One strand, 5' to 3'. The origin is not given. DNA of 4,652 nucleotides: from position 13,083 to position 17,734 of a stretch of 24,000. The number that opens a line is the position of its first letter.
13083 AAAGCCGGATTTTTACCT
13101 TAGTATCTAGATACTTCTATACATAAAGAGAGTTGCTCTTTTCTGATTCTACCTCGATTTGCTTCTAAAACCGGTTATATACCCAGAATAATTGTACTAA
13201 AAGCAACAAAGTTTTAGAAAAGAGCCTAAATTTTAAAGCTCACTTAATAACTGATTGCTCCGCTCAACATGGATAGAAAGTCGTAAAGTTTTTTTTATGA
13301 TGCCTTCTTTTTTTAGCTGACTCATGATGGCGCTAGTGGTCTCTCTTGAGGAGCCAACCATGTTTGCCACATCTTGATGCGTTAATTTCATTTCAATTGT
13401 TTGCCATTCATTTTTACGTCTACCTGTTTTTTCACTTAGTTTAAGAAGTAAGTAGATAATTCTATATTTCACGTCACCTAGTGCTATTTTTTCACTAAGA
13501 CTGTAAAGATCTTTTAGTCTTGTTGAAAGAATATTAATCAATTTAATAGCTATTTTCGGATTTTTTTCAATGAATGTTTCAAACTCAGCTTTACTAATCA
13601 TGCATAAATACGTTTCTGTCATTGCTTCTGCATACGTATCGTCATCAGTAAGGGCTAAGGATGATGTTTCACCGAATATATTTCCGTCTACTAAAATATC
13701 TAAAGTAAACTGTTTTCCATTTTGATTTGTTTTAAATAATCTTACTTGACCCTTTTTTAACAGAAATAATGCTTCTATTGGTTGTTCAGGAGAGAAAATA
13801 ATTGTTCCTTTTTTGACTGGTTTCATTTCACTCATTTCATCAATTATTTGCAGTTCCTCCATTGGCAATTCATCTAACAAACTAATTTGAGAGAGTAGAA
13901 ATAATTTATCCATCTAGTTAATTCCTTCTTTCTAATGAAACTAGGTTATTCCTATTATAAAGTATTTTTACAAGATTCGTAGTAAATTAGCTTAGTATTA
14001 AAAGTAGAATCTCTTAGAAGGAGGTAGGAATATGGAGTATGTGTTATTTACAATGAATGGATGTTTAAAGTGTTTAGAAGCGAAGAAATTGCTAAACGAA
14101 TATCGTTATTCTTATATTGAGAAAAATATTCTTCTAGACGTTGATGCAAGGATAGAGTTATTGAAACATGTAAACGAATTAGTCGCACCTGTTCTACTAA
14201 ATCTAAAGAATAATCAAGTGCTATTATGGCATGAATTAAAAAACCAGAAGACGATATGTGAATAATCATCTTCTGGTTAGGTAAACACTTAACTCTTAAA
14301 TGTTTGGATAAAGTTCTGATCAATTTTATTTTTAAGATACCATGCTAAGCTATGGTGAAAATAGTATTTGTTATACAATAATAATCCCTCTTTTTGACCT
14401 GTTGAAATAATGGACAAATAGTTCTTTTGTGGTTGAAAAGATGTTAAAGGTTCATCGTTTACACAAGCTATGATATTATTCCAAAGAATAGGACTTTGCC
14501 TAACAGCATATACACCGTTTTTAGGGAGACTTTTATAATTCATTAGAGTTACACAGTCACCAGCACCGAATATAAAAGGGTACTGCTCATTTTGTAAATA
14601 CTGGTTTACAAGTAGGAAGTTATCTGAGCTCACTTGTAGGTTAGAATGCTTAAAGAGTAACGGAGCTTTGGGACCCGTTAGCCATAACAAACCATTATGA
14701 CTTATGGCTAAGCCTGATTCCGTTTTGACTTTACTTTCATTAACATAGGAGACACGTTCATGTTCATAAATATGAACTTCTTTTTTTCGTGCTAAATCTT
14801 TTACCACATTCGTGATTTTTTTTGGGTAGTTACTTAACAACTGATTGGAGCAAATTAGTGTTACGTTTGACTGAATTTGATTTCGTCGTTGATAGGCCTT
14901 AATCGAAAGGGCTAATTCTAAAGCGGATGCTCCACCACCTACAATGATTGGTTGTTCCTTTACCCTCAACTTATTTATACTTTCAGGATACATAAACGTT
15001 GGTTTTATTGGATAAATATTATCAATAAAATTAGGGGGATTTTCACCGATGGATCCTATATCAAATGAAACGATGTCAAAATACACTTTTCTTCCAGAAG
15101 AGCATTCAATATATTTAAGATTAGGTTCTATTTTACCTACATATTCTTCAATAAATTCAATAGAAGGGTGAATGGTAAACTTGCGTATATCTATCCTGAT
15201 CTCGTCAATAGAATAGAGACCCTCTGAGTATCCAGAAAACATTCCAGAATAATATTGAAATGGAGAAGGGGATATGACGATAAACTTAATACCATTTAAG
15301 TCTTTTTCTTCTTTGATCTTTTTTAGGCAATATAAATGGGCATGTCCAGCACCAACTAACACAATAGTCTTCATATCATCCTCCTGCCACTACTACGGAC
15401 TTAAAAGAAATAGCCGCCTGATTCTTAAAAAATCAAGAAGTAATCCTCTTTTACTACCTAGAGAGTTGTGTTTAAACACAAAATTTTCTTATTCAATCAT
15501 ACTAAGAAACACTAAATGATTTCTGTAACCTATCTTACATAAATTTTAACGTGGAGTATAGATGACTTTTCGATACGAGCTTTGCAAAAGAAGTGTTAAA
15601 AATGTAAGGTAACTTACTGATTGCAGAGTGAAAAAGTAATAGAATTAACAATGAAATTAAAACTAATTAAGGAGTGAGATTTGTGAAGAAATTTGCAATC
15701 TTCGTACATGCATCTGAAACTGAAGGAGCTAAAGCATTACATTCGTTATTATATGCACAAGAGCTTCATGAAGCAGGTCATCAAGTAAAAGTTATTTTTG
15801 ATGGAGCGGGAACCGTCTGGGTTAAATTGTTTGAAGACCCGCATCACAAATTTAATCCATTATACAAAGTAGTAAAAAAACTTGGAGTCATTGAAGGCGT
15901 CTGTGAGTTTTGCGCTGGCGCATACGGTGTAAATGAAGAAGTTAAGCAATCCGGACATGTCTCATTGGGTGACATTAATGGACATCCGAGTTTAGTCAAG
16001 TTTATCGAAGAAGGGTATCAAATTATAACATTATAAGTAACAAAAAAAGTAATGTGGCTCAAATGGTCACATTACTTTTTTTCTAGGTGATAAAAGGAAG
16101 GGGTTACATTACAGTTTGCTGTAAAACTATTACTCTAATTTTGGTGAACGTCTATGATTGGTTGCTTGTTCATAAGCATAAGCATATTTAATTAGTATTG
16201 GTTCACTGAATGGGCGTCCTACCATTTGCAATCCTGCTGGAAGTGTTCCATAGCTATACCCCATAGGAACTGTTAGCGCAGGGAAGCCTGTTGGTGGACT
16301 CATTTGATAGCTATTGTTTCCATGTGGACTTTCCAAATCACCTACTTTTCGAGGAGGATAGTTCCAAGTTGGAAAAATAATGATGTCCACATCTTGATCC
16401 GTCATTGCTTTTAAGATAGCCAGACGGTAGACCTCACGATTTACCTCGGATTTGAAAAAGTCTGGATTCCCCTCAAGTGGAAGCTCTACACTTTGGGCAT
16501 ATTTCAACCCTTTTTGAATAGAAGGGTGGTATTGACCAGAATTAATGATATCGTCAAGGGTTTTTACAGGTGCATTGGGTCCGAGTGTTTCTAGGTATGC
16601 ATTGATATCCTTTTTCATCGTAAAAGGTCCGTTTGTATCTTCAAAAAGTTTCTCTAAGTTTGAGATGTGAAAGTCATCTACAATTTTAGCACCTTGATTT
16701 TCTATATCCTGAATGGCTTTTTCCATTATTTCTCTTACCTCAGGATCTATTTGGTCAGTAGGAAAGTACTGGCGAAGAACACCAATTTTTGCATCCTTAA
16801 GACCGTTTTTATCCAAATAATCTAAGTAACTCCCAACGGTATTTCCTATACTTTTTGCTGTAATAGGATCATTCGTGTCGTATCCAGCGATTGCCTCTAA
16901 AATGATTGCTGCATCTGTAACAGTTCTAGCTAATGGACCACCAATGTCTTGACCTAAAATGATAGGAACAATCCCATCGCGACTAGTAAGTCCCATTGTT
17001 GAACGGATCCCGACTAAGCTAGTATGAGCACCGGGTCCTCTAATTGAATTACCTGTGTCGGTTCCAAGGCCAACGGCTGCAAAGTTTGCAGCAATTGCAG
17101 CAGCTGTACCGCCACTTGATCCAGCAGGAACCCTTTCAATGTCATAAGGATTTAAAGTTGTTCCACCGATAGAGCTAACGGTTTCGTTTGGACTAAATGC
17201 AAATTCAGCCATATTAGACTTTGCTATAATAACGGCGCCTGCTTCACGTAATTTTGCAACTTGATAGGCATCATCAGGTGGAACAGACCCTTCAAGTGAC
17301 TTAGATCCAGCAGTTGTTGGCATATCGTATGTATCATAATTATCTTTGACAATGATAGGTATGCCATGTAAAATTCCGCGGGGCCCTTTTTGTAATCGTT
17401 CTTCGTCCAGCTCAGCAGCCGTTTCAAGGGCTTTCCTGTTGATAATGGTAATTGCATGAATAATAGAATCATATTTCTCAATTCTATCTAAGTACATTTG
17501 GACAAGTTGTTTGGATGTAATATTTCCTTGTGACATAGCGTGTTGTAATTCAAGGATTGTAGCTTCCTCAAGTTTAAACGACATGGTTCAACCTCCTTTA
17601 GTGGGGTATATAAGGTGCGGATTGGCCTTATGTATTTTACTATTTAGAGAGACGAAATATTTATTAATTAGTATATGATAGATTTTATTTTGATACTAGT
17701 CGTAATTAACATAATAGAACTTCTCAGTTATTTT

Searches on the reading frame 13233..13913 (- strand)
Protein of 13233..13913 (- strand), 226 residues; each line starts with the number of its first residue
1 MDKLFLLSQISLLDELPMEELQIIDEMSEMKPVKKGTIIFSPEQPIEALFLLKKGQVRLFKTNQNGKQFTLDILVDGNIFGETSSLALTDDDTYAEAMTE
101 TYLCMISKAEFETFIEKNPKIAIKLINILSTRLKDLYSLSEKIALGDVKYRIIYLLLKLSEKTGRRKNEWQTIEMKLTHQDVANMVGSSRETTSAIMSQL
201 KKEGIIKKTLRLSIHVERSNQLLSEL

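Call 14: search_protein_families(library=pfam, proteins=[window:13233-13913:-], max_evalue=0.0001)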
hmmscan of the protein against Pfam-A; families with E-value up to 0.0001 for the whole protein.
window:13233-13913:- (226 aa): 3 families
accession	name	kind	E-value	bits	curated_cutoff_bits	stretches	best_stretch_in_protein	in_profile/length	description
PF00027.35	cNMP_binding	-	1.9e-17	63.4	27.5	1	32-118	3-89/89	Cyclic nucleotide-binding domain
PF13545.12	HTH_Crp_2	-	2.1e-15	56.9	27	1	151-216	2-61/70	Crp-like helix-turn-helix domain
PF00325.26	Crp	-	2.1e-06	27.8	21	1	176-206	2-32/32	Bacterial regulatory proteins, crp family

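Call 61: search_protein_families(library=ncbifam, proteins=[window:13233-13913:-], max_evalue=0.001)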
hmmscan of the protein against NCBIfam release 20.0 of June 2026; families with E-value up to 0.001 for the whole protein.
window:13233-13913:- (226 aa): 12 families
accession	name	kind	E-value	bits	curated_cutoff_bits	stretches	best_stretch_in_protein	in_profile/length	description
TIGR03697.1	NtcA_cyano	equivalog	5.8e-22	78.4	244.95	1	36-207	1-174/193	global nitrogen regulator NtcA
NF008732.0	PRK11753.1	equivalog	2.4e-21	76.2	266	1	27-207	22-202/214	cAMP-activated global transcriptional regulator CRP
NF010499.0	PRK13918.1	equivalog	5.7e-19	68.4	274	1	33-210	17-186/205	CRP/FNR family transcriptional regulator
NF052518.1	TransRegLdrP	equivalog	5.2e-16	59.2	300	1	30-211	1-174/195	transcriptional regulator LdrP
NF053664.1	TransRegPtrACyano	equivalog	2.3e-15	56.4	300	1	48-209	29-183/196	Crp/Fnr family transcriptional regulator PtrA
NF008365.0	PRK11161.1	subfamily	7.8e-15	54.8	228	1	8-211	26-229/250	fumarate/nitrate reduction transcriptional regulator Fnr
NF045989.1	TransRegFnrLRhodb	equivalog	2.3e-13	50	300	1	19-225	27-234/245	transcriptional regulator FnrL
NF050806.1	TransRegFixKCaul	equivalog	5.1e-12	45.5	300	1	33-207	28-195/215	transcriptional regulator FixK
NF041163.2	encap_f2b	equivalog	2.4e-10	40.1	400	1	7-128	73-196/450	family 2B encapsulin nanocompartment shell protein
NF006901.0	PRK09392.1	equivalog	2.2e-09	37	211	1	8-215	10-212/236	transcriptional activator FtrB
TIGR03896.1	cyc_nuc_ocin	subfamily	0.00012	21.6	161.05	1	12-133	145-270/317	bacteriocin-type transport-associated protein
NF007707.0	PRK10402.1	subfamily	0.00065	19.4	180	0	26-131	29-134/226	transcriptional regulator YeiL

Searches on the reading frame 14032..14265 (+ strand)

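Call 14: search_protein_families(library=pfam, proteins=[window:14032-14265:+], max_evalue=0.0001)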
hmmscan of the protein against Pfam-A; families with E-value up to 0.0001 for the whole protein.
window:14032-14265:+ (77 aa): 1 family
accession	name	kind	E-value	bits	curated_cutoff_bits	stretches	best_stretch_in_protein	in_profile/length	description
PF00462.30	Glutaredoxin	-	4.2e-06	27.3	22.9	1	4-54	2-52/60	Glutaredoxin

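Call 61: search_protein_families(library=ncbifam, proteins=[window:14032-14265:+], max_evalue=0.001)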
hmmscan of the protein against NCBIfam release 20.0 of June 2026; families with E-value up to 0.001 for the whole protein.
window:14032-14265:+ (77 aa): 5 families
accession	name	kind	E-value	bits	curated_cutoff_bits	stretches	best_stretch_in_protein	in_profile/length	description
TIGR02196.1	GlrX_YruB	hypoth_equivalog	3.1e-05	24.4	88.55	1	5-56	4-55/74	glutaredoxin-like protein, YruB-family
TIGR02190.1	GlrX-dom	hypoth_equivalog_domain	6.6e-05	22.8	99.3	1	4-47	11-52/79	glutaredoxin-family domain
TIGR02194.1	GlrX_NrdH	subfamily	0.00015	21.9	85.75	1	5-57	3-54/72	glutaredoxin-like protein NrdH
NF009210.0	PRK12559.1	equivalog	0.00032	20.7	159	1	4-37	3-36/131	transcriptional regulator SpxA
NF041212.1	Uxx_star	subfamily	0.00044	20.4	66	1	4-57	2-56/70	Uxx-star family glutaredoxin-like (seleno)protein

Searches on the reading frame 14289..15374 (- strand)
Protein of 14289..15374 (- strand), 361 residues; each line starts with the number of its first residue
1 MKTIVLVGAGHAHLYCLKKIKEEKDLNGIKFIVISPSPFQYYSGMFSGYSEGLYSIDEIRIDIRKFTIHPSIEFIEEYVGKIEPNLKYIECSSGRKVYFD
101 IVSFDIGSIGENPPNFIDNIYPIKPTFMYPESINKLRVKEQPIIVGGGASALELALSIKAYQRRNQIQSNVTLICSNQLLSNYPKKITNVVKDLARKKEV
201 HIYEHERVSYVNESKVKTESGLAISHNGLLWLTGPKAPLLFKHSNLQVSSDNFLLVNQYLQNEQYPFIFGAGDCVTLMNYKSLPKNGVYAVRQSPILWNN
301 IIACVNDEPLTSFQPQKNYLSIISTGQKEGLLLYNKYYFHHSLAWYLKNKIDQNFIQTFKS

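Call 14: search_protein_families(library=pfam, proteins=[window:14289-15374:-], max_evalue=0.0001)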
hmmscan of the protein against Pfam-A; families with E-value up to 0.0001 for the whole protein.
window:14289-15374:- (361 aa): 2 families
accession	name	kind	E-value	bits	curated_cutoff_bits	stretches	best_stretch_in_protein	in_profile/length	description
PF07992.20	Pyr_redox_2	-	1.5e-20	74.2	26.1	1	3-293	2-290/291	Pyridine nucleotide-disulphide oxidoreductase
PF00070.33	Pyr_redox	-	1.5e-07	32.2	22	1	143-217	3-72/82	Pyridine nucleotide-disulphide oxidoreductase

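Call 22: search_protein_families(library=ncbifam, proteins=[window:14289-15374:-], max_evalue=0.00001)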
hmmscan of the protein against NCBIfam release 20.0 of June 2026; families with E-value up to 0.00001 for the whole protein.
window:14289-15374:- (361 aa): 11 families
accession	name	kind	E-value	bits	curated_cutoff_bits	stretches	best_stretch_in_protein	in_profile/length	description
TIGR03169.1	Nterm_to_SelD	hypoth_equivalog_domain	1.8e-78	264.4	310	1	4-359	2-365/365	pyridine nucleotide-disulfide oxidoreductase family protein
TIGR04369.1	fusion_not_SelD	hypoth_equivalog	5.1e-45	153.8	700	1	6-360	1-339/701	oxidoreductase/SelD-related fusion protein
NF049943.1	SQR_III_seleno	exception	2.1e-09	36.8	525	0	150-337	162-347/406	type III sulfide quinone reductase, selenoprotein subtype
NF004945.0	PRK06292.2-3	equivalog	1.5e-08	34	494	1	137-310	169-334/457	dihydrolipoyl dehydrogenase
TIGR03385.1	CoA_CoA_reduc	equivalog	8.6e-08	31.4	578.8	1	140-280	150-288/439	CoA-disulfide reductase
TIGR02053.1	MerA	equivalog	2.1e-07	30.3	454.45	1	136-283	164-316/465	mercury(II) reductase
NF004944.0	PRK06292.2-2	equivalog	1.2e-06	27.5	619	1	131-280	160-311/460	dihydrolipoyl dehydrogenase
TIGR01350.1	lipoamide_DH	equivalog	3.8e-06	25.9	408.8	1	133-276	164-310/461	dihydrolipoyl dehydrogenase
TIGR01292.1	TRX_reduct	equivalog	3.8e-06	25.9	343.45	1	143-276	145-276/300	thioredoxin-disulfide reductase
NF010311.1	PRK13748.1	subfamily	8.1e-06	24.9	600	1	130-276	260-405/560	mercury(II) reductase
NF010037.0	PRK13512.1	equivalog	9.2e-06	24.8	394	0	135-277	145-281/438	CoA-disulfide reductase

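Call 23: search_protein_families(library=pfam, proteins=[window:14289-15374:-], max_evalue=0.00001)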
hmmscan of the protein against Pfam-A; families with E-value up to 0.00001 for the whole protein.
window:14289-15374:- (361 aa): 2 families
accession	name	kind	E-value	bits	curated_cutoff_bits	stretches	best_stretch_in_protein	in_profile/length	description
PF07992.20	Pyr_redox_2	-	1.5e-20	74.2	26.1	1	3-293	2-290/291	Pyridine nucleotide-disulphide oxidoreductase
PF00070.33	Pyr_redox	-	1.5e-07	32.2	22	1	143-217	3-72/82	Pyridine nucleotide-disulphide oxidoreductase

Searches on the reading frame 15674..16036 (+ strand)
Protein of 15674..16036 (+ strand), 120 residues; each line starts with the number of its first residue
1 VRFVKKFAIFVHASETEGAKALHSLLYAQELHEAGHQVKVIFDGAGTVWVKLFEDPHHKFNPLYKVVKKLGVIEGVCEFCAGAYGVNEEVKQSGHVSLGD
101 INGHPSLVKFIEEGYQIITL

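Call 14: search_protein_families(library=pfam, proteins=[window:15674-16036:+], max_evalue=0.0001)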
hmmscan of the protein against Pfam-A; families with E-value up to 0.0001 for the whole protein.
window:15674-16036:+ (120 aa): 1 family
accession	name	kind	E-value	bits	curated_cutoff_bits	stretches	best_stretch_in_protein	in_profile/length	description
PF02635.20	DsrE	-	1.8e-08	35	22.7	1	5-119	1-115/116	DsrE/DsrF-like family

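Call 61: search_protein_families(library=ncbifam, proteins=[window:15674-16036:+], max_evalue=0.001)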
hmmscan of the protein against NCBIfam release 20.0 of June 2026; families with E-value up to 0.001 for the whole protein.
window:15674-16036:+ (120 aa): 0 families

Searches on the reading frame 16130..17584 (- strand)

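Call 15: search_protein_families(library=pfam, proteins=[window:16130-17584:-], max_evalue=0.0001)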
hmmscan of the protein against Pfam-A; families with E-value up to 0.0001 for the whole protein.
window:16130-17584:- (484 aa): 1 family
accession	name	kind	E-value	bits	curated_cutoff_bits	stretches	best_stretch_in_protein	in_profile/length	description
PF01425.27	Amidase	-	3.1e-95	320.3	27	1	27-462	2-442/445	Amidase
